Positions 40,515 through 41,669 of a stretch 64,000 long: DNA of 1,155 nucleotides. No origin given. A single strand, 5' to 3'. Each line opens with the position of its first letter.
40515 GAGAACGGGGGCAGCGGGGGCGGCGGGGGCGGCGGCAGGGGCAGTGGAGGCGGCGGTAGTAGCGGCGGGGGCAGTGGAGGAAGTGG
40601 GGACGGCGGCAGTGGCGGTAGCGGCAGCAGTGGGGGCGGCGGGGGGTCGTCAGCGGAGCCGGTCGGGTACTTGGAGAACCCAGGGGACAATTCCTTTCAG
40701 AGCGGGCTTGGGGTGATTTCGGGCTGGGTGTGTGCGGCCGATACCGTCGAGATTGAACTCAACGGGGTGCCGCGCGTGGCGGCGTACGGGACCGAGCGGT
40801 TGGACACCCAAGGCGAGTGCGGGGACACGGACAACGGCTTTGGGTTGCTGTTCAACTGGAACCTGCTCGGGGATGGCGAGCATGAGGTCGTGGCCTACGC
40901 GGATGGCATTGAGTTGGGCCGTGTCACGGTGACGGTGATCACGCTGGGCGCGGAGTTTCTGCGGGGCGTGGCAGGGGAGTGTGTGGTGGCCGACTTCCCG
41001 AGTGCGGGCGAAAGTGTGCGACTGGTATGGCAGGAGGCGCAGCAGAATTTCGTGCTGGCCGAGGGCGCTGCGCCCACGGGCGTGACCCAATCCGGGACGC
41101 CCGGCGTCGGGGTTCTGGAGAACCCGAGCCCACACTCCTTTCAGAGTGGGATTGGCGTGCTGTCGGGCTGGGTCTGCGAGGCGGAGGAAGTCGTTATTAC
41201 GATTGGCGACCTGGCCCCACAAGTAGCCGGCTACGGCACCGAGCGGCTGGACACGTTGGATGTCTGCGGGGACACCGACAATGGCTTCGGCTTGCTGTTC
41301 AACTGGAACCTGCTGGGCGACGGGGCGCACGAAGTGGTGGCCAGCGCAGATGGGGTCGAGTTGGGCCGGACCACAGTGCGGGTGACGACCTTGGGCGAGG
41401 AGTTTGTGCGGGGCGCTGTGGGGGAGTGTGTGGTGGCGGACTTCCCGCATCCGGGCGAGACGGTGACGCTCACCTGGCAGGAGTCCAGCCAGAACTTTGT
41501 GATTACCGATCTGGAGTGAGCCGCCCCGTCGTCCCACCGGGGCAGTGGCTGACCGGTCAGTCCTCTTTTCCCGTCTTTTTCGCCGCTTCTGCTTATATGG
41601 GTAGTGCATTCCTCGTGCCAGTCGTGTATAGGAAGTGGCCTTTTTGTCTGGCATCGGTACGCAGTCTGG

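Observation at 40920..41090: Gene conversion between C-terminal domains of otherwise unrelated giant genes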

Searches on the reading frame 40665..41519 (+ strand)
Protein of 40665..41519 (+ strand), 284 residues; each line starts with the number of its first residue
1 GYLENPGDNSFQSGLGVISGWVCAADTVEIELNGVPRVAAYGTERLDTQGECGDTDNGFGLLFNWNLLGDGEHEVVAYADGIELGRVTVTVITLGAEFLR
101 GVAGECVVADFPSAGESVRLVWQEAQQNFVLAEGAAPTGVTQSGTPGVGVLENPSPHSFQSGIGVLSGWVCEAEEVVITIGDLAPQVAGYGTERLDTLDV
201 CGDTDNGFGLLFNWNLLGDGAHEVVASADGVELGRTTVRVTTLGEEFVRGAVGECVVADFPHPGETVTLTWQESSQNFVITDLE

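Call 8: search_protein_families(library=ncbifam, proteins=[window:40665-41519:+], max_evalue=0.01)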
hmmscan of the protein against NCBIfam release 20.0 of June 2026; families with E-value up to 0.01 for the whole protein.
window:40665-41519:+ (284 aa): 0 families

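Call 12: find_homologous_proteins(query=window:40665-41519:+)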
Query window:40665-41519:+ (284 aa): 1768 proteins with E <= 0.001 among 8000 candidates; the best 120 are listed.
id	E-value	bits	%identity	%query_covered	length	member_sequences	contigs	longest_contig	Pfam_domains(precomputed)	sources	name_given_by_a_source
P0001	3.9e-148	511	60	100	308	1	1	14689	-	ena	-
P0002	4.0e-138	478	81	94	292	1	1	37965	-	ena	-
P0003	6.4e-137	474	74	100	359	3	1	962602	-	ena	-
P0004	3.2e-135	468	69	100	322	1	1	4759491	-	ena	-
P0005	6.7e-135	467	75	100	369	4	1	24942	-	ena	-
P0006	8.7e-135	467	74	100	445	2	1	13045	PF13753.13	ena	-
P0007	2.0e-134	466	74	100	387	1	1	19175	-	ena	-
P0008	2.8e-134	465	75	100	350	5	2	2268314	-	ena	-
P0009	7.0e-134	464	56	98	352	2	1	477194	PF20773.6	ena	-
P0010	7.5e-134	464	64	99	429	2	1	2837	-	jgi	-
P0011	1.5e-133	463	74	100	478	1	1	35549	-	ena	-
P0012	4.8e-133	461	74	100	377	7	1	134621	-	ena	-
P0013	1.1e-132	460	73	100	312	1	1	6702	-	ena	-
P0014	2.9e-132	459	74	100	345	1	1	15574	-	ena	-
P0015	9.0e-132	457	73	100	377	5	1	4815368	-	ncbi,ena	-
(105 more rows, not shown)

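Call 22: search_solved_structures(query=A1, max_evalue=1)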
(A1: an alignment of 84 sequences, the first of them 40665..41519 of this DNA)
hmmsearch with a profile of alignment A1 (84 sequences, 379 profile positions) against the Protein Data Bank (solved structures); distinct sequences matched with E-value up to 1: 0.

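Call 23: find_related_loci(query=A1, collection=genome_contigs, flank=5000)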
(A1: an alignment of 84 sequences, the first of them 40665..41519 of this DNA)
Query A1 (284 aa) in genome_contigs; peptide patterns used: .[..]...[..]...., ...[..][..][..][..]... (x = any residue, [..] = any of these).
363 stretches matched a pattern; 352 encode a relative of the query (tblastn E <= 1e-3); the best 80 are kept; 78 distinct loci.
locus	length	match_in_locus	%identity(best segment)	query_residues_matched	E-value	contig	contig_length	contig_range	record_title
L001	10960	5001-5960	76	1-284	3e-143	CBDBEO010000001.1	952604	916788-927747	MAG: uncultured Candidatus Binatia bacterium isolate d69ef4bc-d7cd-432e-8a93-c2be756c76d7 genome assembly, contig: conti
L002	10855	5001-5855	79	1-284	4e-143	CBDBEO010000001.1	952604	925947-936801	MAG: uncultured Candidatus Binatia bacterium isolate d69ef4bc-d7cd-432e-8a93-c2be756c76d7 genome assembly, contig: conti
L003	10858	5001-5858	74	1-284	1e-139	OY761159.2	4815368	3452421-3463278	MAG: Candidatus Binatia bacterium isolate a3054953-5fa8-48fb-90a5-e173aac96f7a genome assembly, chromosome: 1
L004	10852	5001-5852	74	1-284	2e-139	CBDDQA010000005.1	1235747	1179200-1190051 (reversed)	MAG: uncultured Candidatus Binatia bacterium isolate 6ae7d3f7-6f3a-412e-99ff-c928d72fc6b4 genome assembly, contig: conti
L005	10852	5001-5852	75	1-284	3e-137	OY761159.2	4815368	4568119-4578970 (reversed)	MAG: Candidatus Binatia bacterium isolate a3054953-5fa8-48fb-90a5-e173aac96f7a genome assembly, chromosome: 1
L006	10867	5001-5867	72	1-284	6e-136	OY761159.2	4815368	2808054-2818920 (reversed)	MAG: Candidatus Binatia bacterium isolate a3054953-5fa8-48fb-90a5-e173aac96f7a genome assembly, chromosome: 1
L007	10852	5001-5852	73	1-284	4e-133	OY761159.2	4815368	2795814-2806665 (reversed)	MAG: Candidatus Binatia bacterium isolate a3054953-5fa8-48fb-90a5-e173aac96f7a genome assembly, chromosome: 1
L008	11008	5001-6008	73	1-284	4e-133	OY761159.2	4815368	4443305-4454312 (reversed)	MAG: Candidatus Binatia bacterium isolate a3054953-5fa8-48fb-90a5-e173aac96f7a genome assembly, chromosome: 1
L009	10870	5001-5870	71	1-284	6e-133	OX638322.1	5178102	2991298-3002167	MAG: Candidatus Binatia bacterium isolate fc306077-a6e0-4751-8727-9b45b52cfb09 genome assembly, chromosome: 1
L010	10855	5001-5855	72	1-284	9e-133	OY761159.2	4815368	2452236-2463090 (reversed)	MAG: Candidatus Binatia bacterium isolate a3054953-5fa8-48fb-90a5-e173aac96f7a genome assembly, chromosome: 1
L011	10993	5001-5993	73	1-284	6e-132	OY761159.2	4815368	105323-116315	MAG: Candidatus Binatia bacterium isolate a3054953-5fa8-48fb-90a5-e173aac96f7a genome assembly, chromosome: 1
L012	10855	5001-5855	71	1-284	2e-131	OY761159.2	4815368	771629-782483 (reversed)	MAG: Candidatus Binatia bacterium isolate a3054953-5fa8-48fb-90a5-e173aac96f7a genome assembly, chromosome: 1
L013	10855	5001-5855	73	1-284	5e-132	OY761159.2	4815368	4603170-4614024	MAG: Candidatus Binatia bacterium isolate a3054953-5fa8-48fb-90a5-e173aac96f7a genome assembly, chromosome: 1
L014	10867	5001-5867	71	1-284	4e-131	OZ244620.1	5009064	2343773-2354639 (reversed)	MAG: uncultured Candidatus Binatia bacterium isolate a6e05b1d-2203-4d92-b789-b8e4a46226c9 genome assembly, chromosome: 1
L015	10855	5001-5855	71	1-284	1e-130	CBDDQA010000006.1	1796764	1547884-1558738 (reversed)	MAG: uncultured Candidatus Binatia bacterium isolate 6ae7d3f7-6f3a-412e-99ff-c928d72fc6b4 genome assembly, contig: conti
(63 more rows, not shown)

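Call 27: predict_structure(alignment_id=A1)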
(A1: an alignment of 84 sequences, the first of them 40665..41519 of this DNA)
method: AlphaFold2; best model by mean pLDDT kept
length: 284 residues; sequences in the alignment: 84
mean_pLDDT: 84.9   pTM: 0.76
mean pLDDT of the five models: 84.9, 72.6, 63.7, 57.7, 51.5
residues with pLDDT >= 90: 107; 70-90: 151; 50-70: 26; < 50: 0
segments of 3 or more residues with pLDDT < 50: none
pLDDT, mean of each block of 10 residues (from residue 1): 81 82 96 94 90 93 87 95 93 75 88 88 78 60 68 72 82 94 91 88 92 85 91 85 77 90 89 80 67
secondary structure, 60 per line:
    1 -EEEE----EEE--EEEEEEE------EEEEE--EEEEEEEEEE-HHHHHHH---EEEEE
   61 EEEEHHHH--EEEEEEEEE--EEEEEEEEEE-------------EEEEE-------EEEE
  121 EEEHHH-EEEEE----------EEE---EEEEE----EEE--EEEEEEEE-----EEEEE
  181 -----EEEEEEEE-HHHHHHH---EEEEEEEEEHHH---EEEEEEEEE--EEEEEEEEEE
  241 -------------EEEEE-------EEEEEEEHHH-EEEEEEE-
elements in order: E2-5 E10-12 E15-21 E28-32 E35-44 H46-52 E56-64 H65-68 E71-79 E82-91 E105-109 E117-123 E128-132 E143-145 E149-153 E158-160 E163-170 E176-180 E186-193 H195-201 E205-213 E220-228 E231-240 E254-258 E266-272 E277-283
